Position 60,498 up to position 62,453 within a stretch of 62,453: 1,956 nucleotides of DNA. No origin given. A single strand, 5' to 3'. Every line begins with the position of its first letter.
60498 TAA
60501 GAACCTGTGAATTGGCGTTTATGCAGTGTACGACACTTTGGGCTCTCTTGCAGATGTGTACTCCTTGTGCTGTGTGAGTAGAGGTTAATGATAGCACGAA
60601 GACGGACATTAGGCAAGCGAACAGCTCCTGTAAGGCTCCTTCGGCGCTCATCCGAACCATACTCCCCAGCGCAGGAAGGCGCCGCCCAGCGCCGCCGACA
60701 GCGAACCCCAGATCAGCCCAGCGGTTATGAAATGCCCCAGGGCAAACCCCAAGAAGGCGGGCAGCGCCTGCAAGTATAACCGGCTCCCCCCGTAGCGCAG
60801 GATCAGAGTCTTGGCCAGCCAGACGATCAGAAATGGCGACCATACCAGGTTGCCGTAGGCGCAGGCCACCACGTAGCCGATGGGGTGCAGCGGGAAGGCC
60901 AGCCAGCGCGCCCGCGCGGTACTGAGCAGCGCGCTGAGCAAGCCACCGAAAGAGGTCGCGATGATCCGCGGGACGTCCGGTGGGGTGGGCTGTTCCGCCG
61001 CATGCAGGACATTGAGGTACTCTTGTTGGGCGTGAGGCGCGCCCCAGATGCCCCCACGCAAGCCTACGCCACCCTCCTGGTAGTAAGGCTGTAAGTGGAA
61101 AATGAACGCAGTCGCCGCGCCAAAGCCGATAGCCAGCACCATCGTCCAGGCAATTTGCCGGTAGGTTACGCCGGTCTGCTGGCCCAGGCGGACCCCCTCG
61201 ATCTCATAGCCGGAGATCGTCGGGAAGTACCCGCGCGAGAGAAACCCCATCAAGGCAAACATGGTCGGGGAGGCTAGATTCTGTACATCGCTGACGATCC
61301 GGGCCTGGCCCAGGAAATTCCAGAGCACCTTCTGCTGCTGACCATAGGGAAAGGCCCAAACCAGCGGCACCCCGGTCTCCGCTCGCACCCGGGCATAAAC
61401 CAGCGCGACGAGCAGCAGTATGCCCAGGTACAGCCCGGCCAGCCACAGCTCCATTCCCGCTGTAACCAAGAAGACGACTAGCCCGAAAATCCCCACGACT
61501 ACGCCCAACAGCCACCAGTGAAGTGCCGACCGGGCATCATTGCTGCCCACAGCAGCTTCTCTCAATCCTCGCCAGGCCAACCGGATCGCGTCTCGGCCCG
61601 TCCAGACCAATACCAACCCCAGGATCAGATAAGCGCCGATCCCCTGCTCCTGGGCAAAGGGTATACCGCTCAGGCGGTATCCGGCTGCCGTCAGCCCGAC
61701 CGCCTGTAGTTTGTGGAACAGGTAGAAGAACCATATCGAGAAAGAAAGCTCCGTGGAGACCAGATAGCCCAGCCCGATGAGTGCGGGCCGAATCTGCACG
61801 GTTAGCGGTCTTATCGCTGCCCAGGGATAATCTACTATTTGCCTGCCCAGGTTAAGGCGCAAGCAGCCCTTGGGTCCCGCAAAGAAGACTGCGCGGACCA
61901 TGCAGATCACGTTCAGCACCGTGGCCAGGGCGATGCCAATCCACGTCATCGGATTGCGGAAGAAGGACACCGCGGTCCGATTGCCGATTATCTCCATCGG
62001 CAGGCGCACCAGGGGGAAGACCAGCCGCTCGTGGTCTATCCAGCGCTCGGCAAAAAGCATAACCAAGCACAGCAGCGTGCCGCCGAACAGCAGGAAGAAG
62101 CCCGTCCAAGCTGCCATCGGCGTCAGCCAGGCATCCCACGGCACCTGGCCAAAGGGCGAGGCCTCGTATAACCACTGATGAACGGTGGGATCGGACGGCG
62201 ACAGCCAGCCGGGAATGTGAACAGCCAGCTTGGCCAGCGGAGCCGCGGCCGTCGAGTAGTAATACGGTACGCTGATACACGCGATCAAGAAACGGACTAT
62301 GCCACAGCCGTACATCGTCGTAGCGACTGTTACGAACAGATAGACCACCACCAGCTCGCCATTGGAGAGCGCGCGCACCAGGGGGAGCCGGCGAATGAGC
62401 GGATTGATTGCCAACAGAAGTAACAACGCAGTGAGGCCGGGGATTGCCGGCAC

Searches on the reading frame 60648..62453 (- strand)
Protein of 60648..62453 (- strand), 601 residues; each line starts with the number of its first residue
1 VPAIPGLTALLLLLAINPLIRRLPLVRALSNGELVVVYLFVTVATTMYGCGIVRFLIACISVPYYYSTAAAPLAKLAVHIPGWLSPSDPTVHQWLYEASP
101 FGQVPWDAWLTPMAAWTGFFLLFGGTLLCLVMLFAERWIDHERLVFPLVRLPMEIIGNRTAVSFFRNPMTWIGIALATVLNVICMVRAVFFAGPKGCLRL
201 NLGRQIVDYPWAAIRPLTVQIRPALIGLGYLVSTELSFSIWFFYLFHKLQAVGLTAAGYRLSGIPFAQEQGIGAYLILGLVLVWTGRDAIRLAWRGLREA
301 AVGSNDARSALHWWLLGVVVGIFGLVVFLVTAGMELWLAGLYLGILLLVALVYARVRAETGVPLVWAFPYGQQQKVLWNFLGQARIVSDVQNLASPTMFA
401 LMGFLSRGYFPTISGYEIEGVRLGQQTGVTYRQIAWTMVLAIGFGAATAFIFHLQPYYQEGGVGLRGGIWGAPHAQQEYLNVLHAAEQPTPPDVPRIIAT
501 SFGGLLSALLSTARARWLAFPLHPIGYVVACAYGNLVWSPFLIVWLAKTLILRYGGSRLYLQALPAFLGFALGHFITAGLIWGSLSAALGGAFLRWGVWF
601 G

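Call 17: search_protein_families(library=pfam, proteins=[window:60648-62453:-])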
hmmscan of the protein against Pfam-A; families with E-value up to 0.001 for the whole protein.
window:60648-62453:- (601 aa): 2 families
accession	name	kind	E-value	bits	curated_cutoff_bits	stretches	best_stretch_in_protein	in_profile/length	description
PF20581.3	DUF6785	-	4.7e-106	355.7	25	1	6-461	40-498/498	Family of unknown function (DUF6785)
PF20580.3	DUF6784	-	4.8e-21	75.2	26.4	1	498-587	2-91/101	Domain of unknown function (DUF6784)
